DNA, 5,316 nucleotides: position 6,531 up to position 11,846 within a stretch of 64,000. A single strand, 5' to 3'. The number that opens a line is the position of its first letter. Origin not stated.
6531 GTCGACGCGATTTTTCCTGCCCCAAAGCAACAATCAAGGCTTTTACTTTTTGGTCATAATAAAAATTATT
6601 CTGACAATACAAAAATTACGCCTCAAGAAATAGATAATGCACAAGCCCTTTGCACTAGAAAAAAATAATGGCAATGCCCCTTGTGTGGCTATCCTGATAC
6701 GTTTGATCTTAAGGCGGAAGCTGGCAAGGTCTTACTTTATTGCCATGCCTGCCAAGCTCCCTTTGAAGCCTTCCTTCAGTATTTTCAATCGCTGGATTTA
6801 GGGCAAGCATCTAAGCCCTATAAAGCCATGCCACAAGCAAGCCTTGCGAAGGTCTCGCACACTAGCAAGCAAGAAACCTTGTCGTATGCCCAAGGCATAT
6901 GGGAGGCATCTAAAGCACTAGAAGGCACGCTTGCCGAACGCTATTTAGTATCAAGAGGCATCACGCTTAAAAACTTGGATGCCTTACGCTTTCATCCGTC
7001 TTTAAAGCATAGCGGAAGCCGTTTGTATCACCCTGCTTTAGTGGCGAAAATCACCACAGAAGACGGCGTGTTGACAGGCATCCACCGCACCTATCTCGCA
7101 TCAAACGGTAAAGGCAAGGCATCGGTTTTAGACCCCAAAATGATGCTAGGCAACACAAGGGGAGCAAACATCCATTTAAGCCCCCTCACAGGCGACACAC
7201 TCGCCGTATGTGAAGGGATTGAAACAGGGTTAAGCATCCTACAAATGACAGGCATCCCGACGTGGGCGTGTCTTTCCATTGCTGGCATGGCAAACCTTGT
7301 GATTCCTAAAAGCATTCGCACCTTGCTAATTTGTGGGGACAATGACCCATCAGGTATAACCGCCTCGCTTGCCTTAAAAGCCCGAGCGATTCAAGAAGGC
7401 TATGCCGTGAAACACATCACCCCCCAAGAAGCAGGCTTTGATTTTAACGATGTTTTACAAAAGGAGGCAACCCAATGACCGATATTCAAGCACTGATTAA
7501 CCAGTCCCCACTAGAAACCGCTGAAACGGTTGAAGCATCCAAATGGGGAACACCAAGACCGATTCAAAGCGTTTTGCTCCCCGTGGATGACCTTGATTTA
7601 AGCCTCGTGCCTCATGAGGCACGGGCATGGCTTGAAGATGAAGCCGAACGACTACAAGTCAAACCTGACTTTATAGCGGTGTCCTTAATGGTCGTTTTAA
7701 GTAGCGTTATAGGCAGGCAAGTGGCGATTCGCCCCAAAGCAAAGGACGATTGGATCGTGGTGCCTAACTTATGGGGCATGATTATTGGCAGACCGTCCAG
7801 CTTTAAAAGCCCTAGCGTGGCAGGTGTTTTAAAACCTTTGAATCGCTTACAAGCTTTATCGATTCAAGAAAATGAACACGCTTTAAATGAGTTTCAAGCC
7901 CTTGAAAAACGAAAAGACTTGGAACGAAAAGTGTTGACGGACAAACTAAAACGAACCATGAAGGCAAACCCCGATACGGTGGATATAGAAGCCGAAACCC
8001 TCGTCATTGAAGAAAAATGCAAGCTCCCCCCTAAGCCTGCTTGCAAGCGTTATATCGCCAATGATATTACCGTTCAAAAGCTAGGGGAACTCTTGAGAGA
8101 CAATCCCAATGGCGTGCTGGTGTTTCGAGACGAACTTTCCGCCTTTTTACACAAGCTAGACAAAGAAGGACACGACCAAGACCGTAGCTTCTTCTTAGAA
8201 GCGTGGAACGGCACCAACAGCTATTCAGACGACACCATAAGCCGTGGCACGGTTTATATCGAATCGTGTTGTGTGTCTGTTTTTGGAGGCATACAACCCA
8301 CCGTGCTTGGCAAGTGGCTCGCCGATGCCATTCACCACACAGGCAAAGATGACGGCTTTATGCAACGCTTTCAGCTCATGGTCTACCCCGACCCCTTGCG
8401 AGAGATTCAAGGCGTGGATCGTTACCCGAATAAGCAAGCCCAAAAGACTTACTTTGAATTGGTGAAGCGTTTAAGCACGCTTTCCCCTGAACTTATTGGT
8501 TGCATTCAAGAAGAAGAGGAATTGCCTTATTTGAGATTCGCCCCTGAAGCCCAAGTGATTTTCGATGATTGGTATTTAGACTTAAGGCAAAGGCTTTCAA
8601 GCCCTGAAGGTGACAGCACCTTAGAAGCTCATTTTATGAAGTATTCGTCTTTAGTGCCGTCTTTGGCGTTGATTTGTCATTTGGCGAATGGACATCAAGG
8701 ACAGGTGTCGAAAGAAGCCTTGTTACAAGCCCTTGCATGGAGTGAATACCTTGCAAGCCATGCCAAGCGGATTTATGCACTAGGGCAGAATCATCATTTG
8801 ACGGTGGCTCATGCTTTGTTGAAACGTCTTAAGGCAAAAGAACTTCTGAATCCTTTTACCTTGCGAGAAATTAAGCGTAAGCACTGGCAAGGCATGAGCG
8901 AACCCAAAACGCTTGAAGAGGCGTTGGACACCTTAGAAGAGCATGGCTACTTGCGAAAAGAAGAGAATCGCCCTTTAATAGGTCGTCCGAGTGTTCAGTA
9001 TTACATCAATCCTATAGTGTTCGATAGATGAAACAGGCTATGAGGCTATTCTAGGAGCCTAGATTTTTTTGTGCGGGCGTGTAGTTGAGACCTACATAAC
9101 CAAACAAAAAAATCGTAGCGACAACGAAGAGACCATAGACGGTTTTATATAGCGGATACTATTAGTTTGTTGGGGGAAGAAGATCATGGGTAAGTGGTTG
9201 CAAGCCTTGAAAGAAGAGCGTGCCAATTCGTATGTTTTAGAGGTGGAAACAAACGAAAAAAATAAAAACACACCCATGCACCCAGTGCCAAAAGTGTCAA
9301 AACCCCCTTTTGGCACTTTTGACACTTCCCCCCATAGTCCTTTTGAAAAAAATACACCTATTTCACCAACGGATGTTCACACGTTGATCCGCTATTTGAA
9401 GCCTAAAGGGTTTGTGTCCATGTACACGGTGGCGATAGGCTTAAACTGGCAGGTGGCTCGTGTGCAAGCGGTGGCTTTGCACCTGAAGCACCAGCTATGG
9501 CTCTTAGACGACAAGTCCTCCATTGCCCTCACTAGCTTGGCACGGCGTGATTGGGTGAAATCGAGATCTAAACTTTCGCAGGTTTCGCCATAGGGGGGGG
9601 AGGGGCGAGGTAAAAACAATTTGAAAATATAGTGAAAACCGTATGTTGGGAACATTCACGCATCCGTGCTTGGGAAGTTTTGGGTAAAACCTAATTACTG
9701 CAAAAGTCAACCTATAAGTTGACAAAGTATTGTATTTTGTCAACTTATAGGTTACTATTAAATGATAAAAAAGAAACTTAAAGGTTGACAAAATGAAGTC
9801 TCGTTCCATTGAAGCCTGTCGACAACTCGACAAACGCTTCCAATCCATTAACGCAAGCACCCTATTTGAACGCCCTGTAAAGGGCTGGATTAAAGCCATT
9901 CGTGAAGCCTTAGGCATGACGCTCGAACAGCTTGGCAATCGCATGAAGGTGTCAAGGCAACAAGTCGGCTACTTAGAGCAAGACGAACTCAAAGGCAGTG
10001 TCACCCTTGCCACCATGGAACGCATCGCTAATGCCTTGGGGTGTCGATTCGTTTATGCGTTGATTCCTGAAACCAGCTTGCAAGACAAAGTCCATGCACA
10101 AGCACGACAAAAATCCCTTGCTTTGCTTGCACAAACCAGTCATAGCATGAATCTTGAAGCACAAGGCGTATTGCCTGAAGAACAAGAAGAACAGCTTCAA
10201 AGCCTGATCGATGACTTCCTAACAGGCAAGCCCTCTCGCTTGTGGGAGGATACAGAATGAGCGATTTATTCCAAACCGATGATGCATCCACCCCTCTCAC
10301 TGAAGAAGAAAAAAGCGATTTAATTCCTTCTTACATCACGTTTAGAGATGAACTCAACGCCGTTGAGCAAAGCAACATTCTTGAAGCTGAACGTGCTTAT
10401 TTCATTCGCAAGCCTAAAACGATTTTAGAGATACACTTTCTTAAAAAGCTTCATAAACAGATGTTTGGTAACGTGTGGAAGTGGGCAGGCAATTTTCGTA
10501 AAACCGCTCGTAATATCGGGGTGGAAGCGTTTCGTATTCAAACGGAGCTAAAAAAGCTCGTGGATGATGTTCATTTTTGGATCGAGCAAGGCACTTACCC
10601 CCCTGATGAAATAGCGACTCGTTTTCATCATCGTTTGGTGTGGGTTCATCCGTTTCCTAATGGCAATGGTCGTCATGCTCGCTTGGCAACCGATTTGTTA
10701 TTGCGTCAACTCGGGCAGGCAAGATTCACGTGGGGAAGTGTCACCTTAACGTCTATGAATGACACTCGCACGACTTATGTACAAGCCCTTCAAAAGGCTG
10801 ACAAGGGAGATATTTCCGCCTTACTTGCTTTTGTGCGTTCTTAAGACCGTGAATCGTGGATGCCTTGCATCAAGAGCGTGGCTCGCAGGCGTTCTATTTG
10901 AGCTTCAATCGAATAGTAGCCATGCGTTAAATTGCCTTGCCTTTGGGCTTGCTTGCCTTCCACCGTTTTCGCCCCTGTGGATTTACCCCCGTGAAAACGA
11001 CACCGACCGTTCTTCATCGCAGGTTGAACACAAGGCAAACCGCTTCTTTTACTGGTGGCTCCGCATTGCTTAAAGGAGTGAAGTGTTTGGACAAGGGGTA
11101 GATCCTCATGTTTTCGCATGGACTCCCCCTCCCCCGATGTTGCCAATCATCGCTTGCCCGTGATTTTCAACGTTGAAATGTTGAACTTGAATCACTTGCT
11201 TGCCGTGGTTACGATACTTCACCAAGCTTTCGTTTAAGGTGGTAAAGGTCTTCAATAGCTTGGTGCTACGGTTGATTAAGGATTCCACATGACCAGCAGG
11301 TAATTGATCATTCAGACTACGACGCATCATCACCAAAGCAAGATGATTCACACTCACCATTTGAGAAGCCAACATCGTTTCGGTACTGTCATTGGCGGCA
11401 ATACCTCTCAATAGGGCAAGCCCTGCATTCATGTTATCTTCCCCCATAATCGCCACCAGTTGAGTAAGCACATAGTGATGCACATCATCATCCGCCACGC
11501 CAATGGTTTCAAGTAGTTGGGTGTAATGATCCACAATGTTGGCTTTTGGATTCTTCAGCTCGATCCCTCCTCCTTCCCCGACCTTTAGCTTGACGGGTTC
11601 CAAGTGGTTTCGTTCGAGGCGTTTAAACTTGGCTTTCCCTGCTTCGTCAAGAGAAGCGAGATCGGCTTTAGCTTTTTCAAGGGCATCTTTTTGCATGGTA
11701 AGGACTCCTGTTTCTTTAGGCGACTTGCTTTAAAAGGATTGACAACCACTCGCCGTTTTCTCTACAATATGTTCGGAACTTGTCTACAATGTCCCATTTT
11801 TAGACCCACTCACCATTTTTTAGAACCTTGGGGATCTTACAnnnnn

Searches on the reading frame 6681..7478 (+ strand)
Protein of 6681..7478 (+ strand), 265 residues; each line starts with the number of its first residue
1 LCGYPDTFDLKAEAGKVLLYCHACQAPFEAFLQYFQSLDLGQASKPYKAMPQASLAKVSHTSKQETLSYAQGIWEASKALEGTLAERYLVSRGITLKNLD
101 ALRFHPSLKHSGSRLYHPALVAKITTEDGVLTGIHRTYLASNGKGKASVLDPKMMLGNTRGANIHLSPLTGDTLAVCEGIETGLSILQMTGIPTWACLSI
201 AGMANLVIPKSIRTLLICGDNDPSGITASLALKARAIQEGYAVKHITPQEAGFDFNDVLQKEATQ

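Call 11: search_protein_families(library=pfam, proteins=[window:6681-7478:+], max_evalue=0.1)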
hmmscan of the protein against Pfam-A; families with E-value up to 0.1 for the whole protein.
window:6681-7478:+ (265 aa): 4 families
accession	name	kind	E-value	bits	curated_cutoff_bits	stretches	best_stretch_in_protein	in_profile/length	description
PF23639.1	DUF7146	-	1.2e-31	109.6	27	1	68-165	5-104/105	Domain of unknown function (DUF7146)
PF13362.12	Toprim_3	-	2.6e-18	66.7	27.2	1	174-263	2-93/95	Toprim domain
PF23451.1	Zn_ribbon_PaaD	-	0.0041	17.2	27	1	14-31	35-52/53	PaaD zinc beta ribbon domain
PF13155.12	Toprim_2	-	0.0099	16.7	22.1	1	176-259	2-88/88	Toprim-like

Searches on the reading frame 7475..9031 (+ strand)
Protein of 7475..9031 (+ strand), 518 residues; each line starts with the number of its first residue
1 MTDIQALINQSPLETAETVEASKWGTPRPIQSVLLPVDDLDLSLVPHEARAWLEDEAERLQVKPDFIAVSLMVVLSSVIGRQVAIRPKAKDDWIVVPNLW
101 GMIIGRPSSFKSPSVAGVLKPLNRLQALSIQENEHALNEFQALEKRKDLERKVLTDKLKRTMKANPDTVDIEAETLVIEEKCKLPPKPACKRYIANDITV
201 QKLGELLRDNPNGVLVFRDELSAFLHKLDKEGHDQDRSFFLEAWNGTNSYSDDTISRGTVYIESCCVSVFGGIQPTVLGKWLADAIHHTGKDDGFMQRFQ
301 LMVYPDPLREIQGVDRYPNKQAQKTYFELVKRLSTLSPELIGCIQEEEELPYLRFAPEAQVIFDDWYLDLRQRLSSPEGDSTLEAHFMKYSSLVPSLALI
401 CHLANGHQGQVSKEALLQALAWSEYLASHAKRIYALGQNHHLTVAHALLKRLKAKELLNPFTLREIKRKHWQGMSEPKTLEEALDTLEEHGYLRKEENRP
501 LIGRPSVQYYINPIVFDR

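Call 11: search_protein_families(library=pfam, proteins=[window:7475-9031:+], max_evalue=0.1)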
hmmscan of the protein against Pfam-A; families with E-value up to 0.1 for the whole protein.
window:7475-9031:+ (518 aa): 2 families
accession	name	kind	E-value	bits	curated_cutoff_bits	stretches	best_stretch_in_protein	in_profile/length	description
PF13148.11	DUF3987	-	3.5e-82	276.9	27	1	61-435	1-363/364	Protein of unknown function (DUF3987)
PF01726.22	LexA_DNA_bind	-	0.09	13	23.7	0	460-500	25-63/65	LexA DNA binding domain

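Call 92: find_related_loci(query=window:7475-9031:+, collection=viral_contigs, flank=10000)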
Query window:7475-9031:+ (518 aa) in viral_contigs; peptide patterns used: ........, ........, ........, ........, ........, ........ (x = any residue, [..] = any of these).
5 stretches matched a pattern, but none encodes a relative of the query by tblastn (E <= 1e-3).

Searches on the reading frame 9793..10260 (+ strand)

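Call 12: search_protein_families(library=padloc, proteins=[window:9793-10260:+], max_evalue=0.1)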
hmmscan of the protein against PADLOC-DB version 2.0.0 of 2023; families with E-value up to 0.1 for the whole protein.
window:9793-10260:+ (155 aa): 11 families
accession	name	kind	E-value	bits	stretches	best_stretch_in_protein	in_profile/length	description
PDLC02926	HTH_VI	-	4.8e-06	24.7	1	33-105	6-81/92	-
PDLC04142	capH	-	3.8e-05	22.7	1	32-141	10-97/103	capH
PDLC03954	RmrA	-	8.8e-05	19.6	1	33-91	15-71/380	-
PDLC03949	RmrA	-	0.0014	15.6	1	34-107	8-81/363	-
PDLC03952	RmrA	-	0.0019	15.1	1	33-99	27-91/395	-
PDLC03953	RmrA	-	0.0021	15.4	1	33-105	10-85/373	-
PDLC03665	Control_protein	-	0.0046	15.2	1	33-85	13-64/77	control protein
PDLC03951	RmrA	-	0.014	12.3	1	33-119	13-97/400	-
PDLC03944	RmrA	-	0.021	11.9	1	34-83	12-59/384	-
PDLC03947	RmrA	-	0.023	11.5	1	31-104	14-87/383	-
PDLC03312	MTase_II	-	0.032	9.9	1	32-66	64-98/1344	Type II methyltransferase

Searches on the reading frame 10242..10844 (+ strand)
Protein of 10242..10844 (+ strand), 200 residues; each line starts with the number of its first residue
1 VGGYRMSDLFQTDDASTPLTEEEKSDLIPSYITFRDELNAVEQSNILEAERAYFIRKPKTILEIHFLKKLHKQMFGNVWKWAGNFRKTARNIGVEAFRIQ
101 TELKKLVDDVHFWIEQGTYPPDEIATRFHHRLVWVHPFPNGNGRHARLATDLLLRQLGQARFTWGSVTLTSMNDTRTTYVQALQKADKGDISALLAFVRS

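Call 12: search_protein_families(library=padloc, proteins=[window:10242-10844:+], max_evalue=0.1)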
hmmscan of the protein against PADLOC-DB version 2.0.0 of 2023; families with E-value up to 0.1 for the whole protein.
window:10242-10844:+ (200 aa): 9 families
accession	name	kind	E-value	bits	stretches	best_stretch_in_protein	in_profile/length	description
PDLC04839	PDC-S04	-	9.8e-26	88.7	1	31-199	27-199/205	-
PDLC04838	PDC-S04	-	4.2e-17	60.6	1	32-180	33-187/209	-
PDLC03963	SoFic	-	3.9e-13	47.5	1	40-197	91-255/361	-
PDLC04841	PDC-S04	-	6.4e-10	37.1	1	63-170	141-244/292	-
PDLC04837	PDC-S04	-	8.9e-10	36.2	1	53-198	76-220/234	-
PDLC04842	PDC-S04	-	2.4e-09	35.2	1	63-185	43-154/202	-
PDLC04836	PDC-S04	-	9.9e-08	29.5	1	56-196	83-221/244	-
PDLC04840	PDC-S04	-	1.9e-07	29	1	60-195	72-208/227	-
PDLC04966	PDC-S24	-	0.01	12.7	1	127-156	309-338/497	-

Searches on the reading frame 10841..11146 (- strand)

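Call 11: search_protein_families(library=pfam, proteins=[window:10841-11146:-], max_evalue=0.1)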
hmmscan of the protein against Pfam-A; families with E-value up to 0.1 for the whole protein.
window:10841-11146:- (101 aa): 1 family
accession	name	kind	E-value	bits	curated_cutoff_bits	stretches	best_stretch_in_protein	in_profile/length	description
PF19067.5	DUF5763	-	0.0006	19.7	26.3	1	27-52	3-27/39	Family of unknown function (DUF5763)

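Call 12: search_protein_families(library=padloc, proteins=[window:10841-11146:-], max_evalue=0.1)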
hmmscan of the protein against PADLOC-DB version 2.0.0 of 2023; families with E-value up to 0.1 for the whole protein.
window:10841-11146:- (101 aa): 0 families

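Call 65: search_protein_families(library=phrogs, proteins=[window:10841-11146:-], max_evalue=0.01)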
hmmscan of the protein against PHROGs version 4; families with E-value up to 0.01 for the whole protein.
window:10841-11146:- (101 aa): 3 families
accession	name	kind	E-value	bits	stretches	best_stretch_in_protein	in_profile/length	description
phrog_9231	-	head and packaging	1.1e-05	26.3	1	42-83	49-90/240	terminase small subunit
phrog_6177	-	unknown function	9.5e-05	23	1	28-69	64-105/224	-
phrog_21336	-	unknown function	0.00075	20.1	1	31-79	36-89/200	-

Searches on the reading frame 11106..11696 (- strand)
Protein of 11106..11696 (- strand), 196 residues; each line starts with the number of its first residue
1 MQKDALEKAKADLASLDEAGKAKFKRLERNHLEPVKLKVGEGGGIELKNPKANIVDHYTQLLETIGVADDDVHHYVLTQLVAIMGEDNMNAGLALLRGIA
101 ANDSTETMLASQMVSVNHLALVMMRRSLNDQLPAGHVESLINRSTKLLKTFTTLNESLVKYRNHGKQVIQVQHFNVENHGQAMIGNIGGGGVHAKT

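Call 11: search_protein_families(library=pfam, proteins=[window:11106-11696:-], max_evalue=0.1)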
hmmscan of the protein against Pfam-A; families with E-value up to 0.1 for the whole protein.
window:11106-11696:- (196 aa): 0 families

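Call 12: search_protein_families(library=padloc, proteins=[window:11106-11696:-], max_evalue=0.1)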
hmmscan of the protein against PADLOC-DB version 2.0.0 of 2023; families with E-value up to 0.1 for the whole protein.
window:11106-11696:- (196 aa): 0 families

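Call 28: find_related_loci(query=window:11106-11696:-, collection=genome_contigs, flank=10000)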
Query window:11106-11696:- (196 aa) in genome_contigs; peptide patterns used: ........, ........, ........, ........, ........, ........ (x = any residue, [..] = any of these).
121 stretches matched a pattern; 9 encode a relative of the query (tblastn E <= 1e-3); 8 distinct loci.
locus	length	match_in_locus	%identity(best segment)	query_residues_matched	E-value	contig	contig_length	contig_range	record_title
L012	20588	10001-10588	95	1-196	3e-124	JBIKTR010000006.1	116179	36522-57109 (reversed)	MAG: Vampirovibrionales bacterium isolate ME2015-07-30_3300044647_group6_bin122 Rohwer_bin1410_scaffold_30_c1, whole gen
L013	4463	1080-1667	92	1-196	2e-121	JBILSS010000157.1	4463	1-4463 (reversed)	MAG: Vampirovibrionales bacterium isolate ME2018-07-03_3300044637_group8_bin134 Rohwer_bin1413_scaffold_23025_c1, whole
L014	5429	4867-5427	94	1-186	2e-115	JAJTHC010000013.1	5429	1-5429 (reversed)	MAG: Vampirovibrionales bacterium isolate CoA8N_M69.1 k141_811747, whole genome shotgun sequence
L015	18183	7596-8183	93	1-196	4e-122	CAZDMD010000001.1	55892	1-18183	MAG TPA_asm: uncultured Vampirovibrionales bacterium isolate SRP278252_co3_622 genome assembly, contig: NODE_676_length_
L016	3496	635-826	70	143-196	1e-22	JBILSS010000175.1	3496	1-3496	MAG: Vampirovibrionales bacterium isolate ME2018-07-03_3300044637_group8_bin134 Rohwer_bin1413_scaffold_36275_c1, whole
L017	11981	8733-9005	36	101-192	6e-10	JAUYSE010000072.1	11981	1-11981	MAG: Legionellaceae bacterium isolate C5_metabat.bin.53 C5_k141_363668, whole genome shotgun sequence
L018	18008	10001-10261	30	95-181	1e-5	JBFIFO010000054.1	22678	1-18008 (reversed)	MAG: Alphaproteobacteria bacterium isolate Mix_sand11.2021.09.G.3 k141_11348_length_22678_cov_14.8427, whole genome shot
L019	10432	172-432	30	95-181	4e-5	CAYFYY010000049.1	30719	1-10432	MAG TPA_asm: uncultured Flavobacteriales bacterium isolate ERP108616_co2_15 genome assembly, contig: NODE_1846_length_30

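Call 29: find_related_loci(query=window:11106-11696:-, collection=metagenome_contigs, flank=10000)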
Query window:11106-11696:- (196 aa) in metagenome_contigs; peptide patterns used: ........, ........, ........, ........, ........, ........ (x = any residue, [..] = any of these).
140 stretches matched a pattern; 4 encode a relative of the query (tblastn E <= 1e-3); 4 distinct loci.
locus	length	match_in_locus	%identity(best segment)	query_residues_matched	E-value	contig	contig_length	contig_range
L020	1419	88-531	91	50-196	3e-92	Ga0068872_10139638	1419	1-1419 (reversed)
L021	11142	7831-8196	34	49-187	5e-17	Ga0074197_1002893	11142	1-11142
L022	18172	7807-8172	34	49-187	5e-17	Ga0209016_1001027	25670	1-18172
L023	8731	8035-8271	35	81-162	2e-5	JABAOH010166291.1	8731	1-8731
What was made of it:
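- Tried and rejected: Genome and metagenome scans with orf196: few loci came back, 8 and 4, of which only 6 are true relatives (calls 28, 29).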

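Call 65: search_protein_families(library=phrogs, proteins=[window:11106-11696:-], max_evalue=0.01)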
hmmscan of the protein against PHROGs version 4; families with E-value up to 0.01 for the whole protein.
window:11106-11696:- (196 aa): 0 families
